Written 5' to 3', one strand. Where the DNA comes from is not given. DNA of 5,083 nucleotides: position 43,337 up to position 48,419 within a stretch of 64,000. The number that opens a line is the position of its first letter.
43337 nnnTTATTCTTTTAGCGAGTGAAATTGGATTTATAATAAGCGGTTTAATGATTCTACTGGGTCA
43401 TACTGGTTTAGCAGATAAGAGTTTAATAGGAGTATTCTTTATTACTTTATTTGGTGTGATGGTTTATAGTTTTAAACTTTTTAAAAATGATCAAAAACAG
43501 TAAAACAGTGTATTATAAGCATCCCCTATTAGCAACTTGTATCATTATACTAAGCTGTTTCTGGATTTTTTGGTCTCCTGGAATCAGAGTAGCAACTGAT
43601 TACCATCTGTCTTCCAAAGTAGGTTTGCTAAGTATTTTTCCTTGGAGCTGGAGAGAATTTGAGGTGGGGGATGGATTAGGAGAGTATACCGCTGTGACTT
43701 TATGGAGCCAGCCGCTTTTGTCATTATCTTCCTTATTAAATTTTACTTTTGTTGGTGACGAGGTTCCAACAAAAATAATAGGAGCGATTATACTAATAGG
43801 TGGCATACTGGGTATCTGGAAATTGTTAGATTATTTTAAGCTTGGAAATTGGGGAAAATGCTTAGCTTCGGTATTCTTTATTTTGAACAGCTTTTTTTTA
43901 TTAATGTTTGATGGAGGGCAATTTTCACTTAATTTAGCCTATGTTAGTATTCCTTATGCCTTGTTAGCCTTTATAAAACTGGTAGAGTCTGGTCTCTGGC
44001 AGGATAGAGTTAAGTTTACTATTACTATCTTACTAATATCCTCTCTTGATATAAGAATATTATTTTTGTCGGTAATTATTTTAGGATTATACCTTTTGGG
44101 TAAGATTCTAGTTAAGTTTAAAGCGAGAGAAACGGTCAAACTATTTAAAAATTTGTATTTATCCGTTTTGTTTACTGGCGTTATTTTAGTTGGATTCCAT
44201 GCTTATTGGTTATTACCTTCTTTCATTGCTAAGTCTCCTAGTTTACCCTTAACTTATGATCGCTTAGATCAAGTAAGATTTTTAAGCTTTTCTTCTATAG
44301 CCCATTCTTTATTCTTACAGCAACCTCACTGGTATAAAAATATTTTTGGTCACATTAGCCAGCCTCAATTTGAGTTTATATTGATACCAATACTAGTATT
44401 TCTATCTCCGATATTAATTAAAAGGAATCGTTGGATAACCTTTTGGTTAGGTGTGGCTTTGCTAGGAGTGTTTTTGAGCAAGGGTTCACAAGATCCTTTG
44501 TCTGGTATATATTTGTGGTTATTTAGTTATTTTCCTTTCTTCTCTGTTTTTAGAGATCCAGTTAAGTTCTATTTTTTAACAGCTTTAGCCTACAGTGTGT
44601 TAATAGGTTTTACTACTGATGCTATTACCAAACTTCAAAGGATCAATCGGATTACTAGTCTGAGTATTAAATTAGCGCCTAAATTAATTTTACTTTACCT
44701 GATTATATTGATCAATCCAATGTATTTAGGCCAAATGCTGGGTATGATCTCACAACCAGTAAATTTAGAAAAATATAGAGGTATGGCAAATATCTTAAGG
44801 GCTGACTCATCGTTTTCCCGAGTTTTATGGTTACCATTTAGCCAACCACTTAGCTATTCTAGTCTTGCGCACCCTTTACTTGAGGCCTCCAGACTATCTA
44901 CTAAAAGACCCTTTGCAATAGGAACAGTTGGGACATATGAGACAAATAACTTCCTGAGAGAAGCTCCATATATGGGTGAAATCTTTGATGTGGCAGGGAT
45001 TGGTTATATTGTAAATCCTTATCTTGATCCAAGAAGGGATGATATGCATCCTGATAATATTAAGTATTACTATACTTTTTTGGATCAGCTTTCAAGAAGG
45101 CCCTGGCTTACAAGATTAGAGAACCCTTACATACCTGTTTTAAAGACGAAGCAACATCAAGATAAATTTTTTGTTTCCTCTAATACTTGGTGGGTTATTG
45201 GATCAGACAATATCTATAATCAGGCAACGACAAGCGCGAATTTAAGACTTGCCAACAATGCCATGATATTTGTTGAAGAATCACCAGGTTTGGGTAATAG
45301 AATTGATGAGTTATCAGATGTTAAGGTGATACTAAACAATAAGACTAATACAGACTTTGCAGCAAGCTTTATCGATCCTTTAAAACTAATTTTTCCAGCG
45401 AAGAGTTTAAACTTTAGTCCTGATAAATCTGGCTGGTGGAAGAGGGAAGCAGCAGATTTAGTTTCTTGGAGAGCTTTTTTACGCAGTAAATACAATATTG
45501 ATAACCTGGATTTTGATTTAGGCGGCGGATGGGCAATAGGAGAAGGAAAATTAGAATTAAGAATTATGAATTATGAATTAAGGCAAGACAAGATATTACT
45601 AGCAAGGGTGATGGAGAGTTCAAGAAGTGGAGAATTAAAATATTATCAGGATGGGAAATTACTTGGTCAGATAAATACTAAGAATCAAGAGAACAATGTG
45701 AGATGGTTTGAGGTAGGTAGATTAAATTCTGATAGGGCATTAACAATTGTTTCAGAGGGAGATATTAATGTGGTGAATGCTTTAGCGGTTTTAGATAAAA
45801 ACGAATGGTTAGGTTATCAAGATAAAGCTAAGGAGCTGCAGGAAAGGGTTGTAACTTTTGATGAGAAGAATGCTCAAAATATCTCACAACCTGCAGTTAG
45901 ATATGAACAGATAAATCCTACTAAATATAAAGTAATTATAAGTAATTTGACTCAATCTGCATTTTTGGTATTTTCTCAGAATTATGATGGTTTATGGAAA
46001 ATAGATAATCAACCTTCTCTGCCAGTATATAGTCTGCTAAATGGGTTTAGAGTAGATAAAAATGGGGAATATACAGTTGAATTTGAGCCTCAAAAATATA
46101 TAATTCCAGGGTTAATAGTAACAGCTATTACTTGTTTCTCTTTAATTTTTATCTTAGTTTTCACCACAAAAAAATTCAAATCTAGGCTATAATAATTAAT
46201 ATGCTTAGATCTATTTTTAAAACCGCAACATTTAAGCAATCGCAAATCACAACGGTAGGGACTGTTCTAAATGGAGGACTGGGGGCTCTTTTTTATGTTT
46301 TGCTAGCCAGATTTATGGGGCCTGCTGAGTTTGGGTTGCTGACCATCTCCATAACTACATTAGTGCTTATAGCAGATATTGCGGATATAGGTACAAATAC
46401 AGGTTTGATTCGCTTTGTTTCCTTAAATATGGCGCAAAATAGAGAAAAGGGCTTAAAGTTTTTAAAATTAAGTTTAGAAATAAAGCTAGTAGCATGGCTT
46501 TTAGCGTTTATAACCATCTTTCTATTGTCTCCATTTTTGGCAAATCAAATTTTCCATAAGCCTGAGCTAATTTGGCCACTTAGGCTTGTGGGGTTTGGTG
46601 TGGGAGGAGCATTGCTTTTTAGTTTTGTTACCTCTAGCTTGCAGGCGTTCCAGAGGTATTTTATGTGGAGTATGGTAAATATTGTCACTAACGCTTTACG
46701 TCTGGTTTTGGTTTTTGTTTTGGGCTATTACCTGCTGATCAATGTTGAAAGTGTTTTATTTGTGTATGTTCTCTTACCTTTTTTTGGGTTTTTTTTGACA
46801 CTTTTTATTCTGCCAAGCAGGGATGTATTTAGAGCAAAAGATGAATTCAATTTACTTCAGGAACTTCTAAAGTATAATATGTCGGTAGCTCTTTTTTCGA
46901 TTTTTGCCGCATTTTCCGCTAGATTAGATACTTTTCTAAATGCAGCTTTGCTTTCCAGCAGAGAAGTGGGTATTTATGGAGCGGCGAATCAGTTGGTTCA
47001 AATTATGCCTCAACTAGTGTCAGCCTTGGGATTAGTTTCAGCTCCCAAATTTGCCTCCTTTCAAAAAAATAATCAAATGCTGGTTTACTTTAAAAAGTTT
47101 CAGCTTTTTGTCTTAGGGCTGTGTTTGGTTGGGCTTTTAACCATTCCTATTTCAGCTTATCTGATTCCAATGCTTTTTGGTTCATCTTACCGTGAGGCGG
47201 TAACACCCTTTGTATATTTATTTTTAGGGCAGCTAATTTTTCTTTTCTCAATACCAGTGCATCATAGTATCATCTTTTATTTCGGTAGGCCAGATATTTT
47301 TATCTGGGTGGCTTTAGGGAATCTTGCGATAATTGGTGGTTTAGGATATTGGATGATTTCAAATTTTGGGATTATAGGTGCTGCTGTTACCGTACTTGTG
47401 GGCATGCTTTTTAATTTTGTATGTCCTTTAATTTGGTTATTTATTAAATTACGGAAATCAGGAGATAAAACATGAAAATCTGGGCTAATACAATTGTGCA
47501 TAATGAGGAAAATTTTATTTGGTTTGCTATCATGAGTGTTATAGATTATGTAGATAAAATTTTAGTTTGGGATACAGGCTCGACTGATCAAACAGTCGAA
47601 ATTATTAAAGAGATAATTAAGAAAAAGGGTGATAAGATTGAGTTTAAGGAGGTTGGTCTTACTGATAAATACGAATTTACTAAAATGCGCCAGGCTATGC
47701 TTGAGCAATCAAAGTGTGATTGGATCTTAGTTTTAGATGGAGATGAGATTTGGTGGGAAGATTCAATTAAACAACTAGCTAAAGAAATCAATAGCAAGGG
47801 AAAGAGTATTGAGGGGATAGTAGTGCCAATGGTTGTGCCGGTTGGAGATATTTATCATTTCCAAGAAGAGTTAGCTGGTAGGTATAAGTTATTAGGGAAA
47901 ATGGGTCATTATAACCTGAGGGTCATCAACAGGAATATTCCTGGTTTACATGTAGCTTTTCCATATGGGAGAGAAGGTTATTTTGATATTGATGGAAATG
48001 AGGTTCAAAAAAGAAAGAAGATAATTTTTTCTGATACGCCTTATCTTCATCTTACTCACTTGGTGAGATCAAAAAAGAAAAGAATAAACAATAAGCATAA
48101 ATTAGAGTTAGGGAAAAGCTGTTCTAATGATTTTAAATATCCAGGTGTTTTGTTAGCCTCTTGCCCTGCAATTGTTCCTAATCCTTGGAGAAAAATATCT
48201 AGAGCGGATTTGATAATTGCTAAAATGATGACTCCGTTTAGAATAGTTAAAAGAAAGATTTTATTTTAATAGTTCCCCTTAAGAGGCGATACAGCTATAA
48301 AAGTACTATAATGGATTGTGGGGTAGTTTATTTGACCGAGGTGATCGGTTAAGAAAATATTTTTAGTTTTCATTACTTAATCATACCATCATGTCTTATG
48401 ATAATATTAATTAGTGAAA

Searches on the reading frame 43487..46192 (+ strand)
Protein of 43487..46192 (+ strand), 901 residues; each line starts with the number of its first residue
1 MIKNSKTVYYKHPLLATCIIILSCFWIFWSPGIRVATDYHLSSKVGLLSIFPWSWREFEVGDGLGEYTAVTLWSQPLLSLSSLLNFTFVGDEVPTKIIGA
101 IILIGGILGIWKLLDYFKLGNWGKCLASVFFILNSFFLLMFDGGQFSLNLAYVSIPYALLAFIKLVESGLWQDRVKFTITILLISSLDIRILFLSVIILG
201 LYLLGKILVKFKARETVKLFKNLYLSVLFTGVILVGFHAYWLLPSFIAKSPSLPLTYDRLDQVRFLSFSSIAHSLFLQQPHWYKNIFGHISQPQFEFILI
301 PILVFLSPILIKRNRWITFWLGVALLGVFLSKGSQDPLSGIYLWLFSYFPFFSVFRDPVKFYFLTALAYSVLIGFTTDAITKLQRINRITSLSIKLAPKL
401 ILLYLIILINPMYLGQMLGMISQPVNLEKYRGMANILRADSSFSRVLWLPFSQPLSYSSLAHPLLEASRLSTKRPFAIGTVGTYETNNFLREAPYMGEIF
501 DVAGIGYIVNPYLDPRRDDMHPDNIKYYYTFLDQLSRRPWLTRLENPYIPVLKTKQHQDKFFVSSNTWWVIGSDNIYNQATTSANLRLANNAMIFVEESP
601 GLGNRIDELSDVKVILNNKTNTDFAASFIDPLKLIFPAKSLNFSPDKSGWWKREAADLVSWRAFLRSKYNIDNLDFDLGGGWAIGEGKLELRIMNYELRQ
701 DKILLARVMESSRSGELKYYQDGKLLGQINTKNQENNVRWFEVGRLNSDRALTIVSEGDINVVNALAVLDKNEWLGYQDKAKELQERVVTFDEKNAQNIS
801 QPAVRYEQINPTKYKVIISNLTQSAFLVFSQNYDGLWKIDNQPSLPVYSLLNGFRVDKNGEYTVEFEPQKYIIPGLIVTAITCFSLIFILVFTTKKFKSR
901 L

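Call 8: search_protein_families(library=pfam, proteins=[window:43487-46192:+], max_evalue=0.01)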
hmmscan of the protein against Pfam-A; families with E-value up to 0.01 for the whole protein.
window:43487-46192:+ (901 aa): 0 families

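Call 41: search_protein_families(library=pfam, proteins=[window:43487-46192:+], max_evalue=5)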
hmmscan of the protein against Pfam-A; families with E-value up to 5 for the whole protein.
window:43487-46192:+ (901 aa): 1 family
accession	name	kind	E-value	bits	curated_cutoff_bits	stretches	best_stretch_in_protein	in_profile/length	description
PF20176.3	DUF6541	-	0.58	8.8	29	1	121-339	209-419/646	Family of unknown function (DUF6541)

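Call 90: search_protein_families(library=ncbifam, proteins=[window:43487-46192:+], max_evalue=0.001)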
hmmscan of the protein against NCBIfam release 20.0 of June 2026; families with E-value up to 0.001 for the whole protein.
window:43487-46192:+ (901 aa): 1 family
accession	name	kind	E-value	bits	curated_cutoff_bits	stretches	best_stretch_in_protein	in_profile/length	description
NF053599.1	transp_MmpA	equivalog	3.6e-08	32.4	210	1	296-466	255-416/543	MmpA family trehalose lipid delivery protein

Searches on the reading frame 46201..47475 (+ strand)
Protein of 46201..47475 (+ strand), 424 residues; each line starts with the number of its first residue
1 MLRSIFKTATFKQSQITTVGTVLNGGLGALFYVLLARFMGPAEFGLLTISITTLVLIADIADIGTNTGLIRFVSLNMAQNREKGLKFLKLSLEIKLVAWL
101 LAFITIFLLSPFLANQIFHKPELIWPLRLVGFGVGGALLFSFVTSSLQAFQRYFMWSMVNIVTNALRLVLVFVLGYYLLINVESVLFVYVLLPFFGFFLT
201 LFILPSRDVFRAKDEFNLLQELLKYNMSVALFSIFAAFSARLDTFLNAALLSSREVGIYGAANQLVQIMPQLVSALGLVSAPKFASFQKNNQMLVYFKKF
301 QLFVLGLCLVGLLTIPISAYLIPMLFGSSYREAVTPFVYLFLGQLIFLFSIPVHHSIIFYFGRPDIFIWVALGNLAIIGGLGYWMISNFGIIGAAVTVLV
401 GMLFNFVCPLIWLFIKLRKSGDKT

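Call 8: search_protein_families(library=pfam, proteins=[window:46201-47475:+], max_evalue=0.01)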
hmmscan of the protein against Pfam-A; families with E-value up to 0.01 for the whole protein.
window:46201-47475:+ (424 aa): 2 families
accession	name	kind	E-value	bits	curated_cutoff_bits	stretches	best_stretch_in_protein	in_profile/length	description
PF01943.22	Polysacc_synt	-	7.9e-22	78.4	28.2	1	15-287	6-273/274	Polysaccharide biosynthesis protein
PF13440.11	Polysacc_synt_3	-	1e-19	71.3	23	1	34-334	1-292/293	Polysaccharide biosynthesis protein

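Call 90: search_protein_families(library=ncbifam, proteins=[window:46201-47475:+], max_evalue=0.001)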
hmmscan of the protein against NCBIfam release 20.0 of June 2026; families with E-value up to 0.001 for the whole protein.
window:46201-47475:+ (424 aa): 2 families
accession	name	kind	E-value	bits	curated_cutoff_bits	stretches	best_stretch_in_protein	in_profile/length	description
NF007773.0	PRK10459.1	equivalog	1.6e-11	43.9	273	1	12-416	9-404/492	MOP flippase family protein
TIGR02900.1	spore_V_B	equivalog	3.5e-09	35.9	372.3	1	11-407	2-425/488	stage V sporulation protein B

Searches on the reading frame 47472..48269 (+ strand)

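Call 77: search_protein_families(library=pfam, proteins=[window:47472-48269:+], max_evalue=0.00001)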
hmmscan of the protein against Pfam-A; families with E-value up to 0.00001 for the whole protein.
window:47472-48269:+ (265 aa): 3 families
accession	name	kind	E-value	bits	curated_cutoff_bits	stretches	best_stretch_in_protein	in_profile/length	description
PF00535.33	Glycos_transf_2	-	2.5e-15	57.3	23.3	1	8-148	5-141/168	Glycosyl transferase family 2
PF10111.15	Glyco_tranf_2_2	-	6.4e-07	29.6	27.3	1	24-127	23-126/276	Glycosyltransferase like family 2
PF13704.12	Glyco_tranf_2_4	-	1.4e-06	29.1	27.5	1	27-98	19-88/98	Glycosyl transferase family 2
